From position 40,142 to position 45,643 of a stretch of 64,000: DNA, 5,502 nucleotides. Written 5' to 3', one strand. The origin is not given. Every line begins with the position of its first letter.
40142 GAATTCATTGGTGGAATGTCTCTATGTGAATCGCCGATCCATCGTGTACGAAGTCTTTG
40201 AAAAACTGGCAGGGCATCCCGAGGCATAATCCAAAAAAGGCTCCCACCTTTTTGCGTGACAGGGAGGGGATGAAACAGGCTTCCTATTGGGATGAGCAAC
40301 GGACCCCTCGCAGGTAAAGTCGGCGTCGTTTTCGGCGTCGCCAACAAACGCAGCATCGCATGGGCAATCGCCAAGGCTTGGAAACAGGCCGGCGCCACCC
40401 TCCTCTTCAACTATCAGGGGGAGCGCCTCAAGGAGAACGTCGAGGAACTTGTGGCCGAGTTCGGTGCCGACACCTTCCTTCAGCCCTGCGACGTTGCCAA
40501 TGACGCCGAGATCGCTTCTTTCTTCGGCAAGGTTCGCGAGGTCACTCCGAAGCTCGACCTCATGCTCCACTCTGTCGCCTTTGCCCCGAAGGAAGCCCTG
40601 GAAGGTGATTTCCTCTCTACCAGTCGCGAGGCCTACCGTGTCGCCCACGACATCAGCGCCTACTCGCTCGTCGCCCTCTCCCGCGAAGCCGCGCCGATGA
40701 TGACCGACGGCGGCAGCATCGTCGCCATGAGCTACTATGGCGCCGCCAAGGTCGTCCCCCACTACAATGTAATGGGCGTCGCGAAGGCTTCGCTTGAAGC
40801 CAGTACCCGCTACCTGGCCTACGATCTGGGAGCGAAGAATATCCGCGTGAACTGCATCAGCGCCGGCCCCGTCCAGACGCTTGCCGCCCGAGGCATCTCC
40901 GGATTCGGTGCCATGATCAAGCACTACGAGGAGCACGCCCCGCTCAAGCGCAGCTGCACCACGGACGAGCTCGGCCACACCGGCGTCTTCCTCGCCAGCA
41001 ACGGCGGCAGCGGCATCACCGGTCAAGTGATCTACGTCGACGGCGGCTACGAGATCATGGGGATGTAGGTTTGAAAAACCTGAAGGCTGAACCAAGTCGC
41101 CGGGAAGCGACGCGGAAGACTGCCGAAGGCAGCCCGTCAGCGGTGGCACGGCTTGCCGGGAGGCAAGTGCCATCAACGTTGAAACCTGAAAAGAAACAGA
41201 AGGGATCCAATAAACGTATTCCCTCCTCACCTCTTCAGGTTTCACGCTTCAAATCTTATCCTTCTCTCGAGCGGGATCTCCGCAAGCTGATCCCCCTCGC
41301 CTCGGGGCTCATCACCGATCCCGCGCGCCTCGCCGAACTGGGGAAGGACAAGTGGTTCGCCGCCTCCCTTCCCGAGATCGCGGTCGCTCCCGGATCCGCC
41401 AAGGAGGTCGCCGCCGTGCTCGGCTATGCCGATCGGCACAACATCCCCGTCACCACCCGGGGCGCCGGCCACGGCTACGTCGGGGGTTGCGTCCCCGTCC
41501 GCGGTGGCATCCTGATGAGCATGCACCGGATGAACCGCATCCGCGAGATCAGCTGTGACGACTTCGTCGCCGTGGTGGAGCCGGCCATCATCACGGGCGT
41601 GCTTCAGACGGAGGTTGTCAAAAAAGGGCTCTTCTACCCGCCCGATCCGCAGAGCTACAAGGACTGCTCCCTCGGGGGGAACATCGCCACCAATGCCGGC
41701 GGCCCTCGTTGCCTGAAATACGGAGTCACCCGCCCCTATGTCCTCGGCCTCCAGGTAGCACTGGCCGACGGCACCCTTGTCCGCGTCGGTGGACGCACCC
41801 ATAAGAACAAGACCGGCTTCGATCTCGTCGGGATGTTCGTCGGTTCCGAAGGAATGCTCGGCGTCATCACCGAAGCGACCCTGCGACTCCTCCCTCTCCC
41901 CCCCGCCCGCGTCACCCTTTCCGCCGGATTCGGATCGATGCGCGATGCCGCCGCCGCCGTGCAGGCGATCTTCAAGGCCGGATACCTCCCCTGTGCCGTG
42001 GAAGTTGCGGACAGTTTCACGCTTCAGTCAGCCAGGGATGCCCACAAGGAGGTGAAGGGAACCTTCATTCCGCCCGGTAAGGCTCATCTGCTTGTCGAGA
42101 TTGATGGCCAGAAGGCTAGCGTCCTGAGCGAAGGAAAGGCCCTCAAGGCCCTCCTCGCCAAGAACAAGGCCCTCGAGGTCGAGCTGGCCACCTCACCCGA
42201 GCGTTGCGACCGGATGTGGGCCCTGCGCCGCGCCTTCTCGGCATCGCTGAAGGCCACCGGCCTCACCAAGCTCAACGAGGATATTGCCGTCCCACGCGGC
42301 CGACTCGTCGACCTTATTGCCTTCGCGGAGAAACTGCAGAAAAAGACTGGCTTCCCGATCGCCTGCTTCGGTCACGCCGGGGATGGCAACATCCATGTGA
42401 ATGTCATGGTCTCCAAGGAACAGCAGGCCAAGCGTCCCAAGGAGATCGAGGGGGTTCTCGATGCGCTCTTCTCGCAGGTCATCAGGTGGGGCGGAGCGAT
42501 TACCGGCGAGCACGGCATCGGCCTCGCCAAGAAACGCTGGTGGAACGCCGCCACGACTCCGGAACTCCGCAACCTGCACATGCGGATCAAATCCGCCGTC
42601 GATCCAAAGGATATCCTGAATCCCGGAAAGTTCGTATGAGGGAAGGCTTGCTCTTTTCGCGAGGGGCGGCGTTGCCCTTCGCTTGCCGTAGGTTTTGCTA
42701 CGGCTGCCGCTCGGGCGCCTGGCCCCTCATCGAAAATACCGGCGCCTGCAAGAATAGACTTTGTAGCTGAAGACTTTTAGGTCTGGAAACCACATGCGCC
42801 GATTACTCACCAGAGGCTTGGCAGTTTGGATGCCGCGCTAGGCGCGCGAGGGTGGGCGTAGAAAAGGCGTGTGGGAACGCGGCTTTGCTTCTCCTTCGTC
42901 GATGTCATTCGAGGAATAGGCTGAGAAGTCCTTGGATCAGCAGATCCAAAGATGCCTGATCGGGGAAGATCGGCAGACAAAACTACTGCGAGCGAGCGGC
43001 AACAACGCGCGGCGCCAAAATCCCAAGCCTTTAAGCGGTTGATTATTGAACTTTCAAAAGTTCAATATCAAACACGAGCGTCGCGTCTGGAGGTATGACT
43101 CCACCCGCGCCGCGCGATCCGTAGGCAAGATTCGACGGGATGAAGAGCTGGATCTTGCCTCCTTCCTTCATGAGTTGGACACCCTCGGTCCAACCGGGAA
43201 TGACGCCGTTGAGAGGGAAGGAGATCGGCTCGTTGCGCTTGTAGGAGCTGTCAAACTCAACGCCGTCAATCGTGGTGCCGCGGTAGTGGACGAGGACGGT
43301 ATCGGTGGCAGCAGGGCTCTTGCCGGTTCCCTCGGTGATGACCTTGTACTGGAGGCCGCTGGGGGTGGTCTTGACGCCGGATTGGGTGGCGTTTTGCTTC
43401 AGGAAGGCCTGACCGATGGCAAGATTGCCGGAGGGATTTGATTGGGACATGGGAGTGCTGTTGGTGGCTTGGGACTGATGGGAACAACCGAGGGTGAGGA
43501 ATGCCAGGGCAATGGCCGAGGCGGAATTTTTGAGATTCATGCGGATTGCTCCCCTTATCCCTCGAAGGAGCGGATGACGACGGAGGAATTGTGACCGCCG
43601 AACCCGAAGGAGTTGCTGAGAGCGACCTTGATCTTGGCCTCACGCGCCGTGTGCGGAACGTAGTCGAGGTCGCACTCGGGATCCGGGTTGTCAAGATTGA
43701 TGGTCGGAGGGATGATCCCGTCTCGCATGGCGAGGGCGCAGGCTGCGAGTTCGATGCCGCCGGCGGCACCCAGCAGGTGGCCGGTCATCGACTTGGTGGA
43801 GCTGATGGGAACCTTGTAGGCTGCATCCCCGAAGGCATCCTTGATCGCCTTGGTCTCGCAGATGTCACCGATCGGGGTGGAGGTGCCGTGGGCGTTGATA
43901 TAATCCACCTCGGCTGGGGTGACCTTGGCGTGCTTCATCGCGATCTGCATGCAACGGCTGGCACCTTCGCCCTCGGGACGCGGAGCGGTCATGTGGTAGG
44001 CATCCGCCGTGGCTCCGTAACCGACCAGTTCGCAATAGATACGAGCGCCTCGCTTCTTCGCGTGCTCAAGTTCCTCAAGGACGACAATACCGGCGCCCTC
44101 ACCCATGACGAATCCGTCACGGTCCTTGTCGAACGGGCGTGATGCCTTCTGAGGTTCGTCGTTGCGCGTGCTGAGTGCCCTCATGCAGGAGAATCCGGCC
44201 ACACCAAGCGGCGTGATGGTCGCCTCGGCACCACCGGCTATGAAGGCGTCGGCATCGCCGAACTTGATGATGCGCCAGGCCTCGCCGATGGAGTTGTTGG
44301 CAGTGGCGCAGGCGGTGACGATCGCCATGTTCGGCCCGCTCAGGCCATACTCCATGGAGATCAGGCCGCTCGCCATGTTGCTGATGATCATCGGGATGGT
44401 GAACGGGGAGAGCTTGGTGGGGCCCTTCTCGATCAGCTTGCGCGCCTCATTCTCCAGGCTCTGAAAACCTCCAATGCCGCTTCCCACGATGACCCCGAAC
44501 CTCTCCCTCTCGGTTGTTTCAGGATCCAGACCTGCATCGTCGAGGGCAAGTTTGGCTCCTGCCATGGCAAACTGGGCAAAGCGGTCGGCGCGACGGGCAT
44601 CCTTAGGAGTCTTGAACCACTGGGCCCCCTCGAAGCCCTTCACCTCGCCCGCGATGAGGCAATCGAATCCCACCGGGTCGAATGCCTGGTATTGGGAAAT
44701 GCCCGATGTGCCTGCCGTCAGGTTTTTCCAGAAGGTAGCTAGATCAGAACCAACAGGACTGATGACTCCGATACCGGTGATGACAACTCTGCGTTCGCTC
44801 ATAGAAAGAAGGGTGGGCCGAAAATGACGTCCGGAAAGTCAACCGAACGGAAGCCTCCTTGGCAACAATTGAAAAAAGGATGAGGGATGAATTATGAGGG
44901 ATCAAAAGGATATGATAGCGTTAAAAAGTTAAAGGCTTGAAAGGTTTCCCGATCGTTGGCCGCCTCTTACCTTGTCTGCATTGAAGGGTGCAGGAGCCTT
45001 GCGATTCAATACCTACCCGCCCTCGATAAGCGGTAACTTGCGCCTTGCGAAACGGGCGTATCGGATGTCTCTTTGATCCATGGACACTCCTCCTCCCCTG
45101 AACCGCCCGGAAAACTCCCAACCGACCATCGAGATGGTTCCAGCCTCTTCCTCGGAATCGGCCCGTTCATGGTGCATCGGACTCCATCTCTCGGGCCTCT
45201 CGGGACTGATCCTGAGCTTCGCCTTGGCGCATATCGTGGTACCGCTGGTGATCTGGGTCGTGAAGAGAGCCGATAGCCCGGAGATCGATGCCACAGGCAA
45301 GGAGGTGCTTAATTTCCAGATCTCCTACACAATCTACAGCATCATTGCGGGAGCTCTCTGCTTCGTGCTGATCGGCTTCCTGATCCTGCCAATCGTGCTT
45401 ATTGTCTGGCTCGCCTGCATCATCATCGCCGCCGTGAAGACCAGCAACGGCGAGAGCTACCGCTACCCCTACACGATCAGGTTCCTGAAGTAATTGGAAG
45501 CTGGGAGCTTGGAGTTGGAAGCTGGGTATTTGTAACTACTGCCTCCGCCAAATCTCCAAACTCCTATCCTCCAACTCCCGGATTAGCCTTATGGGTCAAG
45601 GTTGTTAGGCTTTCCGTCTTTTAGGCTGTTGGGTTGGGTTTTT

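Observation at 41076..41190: Recurrent ~92-nt multi-hairpin module with conserved linkers and compensatory stem changes (four loci)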

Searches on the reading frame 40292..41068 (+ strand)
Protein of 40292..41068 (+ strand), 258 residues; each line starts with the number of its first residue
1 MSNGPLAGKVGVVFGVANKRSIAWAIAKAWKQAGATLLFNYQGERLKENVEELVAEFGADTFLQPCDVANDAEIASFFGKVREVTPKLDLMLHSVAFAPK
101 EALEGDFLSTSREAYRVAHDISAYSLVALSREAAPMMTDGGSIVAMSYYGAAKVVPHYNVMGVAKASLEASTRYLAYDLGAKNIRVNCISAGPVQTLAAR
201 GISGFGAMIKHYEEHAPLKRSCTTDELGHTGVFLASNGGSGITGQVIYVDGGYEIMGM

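Call 15: find_encoding_contigs(protein=window:40292-41068:+, flank=3000, max_places=4)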
Protein window:40292-41068:+ (258 aa): 23 contigs read that carry it; 4 places shown.
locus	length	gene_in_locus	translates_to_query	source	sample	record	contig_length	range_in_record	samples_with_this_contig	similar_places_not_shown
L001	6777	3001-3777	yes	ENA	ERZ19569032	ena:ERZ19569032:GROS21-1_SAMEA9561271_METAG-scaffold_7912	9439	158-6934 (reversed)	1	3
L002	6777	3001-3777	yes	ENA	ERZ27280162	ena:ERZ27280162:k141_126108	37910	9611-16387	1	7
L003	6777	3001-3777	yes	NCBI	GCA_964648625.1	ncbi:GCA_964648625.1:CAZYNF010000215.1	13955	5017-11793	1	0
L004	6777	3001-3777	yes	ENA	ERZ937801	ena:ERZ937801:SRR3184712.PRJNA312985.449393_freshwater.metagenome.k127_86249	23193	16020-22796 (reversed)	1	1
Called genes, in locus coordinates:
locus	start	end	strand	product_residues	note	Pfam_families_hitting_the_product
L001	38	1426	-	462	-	-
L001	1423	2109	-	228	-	PF01569:PAP2, PF14378:PAP2_3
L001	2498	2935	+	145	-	PF05025:RbsD_FucU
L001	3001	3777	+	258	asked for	PF00106:adh_short, PF13561:adh_short_C2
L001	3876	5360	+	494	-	PF01565:FAD_binding_4, PF02913:FAD-oxidase_C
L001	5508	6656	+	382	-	-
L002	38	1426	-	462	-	-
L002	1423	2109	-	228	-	PF01569:PAP2, PF14378:PAP2_3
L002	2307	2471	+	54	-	-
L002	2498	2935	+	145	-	PF05025:RbsD_FucU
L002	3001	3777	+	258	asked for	PF00106:adh_short, PF13561:adh_short_C2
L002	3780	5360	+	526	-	PF01565:FAD_binding_4, PF02913:FAD-oxidase_C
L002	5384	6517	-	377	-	PF22660:RS_preATP-grasp-like, PF01071:GARS_A (weak), PF02786:CPSase_L_D2, PF02222:ATP-grasp, PF07478:Dala_Dala_lig_C, PF02655:ATP-grasp_3 (weak), PF21244:PurT_C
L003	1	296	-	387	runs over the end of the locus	PF01263:Aldose_epim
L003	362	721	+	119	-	PF00472:RF-1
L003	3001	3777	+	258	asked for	PF00106:adh_short, PF13561:adh_short_C2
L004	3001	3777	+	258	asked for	PF00106:adh_short, PF13561:adh_short_C2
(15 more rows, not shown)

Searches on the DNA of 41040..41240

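Call 6: search_rna_families(source=window, start=41040, end=41240, threshold=evalue, max_evalue=10, show_alignments=3)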
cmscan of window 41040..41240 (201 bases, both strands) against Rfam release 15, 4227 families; matches with E-value up to 10: 0.
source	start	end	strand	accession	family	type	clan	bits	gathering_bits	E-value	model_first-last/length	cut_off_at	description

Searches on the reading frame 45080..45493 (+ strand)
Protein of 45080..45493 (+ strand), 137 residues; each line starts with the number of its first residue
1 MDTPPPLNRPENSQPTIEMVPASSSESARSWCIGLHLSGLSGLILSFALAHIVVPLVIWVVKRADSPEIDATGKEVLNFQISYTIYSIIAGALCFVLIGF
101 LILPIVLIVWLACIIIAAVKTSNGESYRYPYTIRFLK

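Call 30: find_encoding_contigs(protein=window:45080-45493:+, flank=1500, max_places=10)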
Protein window:45080-45493:+ (137 aa): 1 contig read that carries it; 1 place shown.
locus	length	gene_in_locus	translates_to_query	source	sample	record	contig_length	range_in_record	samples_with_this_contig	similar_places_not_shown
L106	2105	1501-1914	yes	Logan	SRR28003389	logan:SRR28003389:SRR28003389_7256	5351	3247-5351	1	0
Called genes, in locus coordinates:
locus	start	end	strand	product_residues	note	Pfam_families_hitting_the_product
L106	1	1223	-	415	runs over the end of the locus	PF00109:ketoacyl-synt, PF02801:Ketoacyl-synt_C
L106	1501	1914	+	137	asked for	PF09685:MamF_MmsF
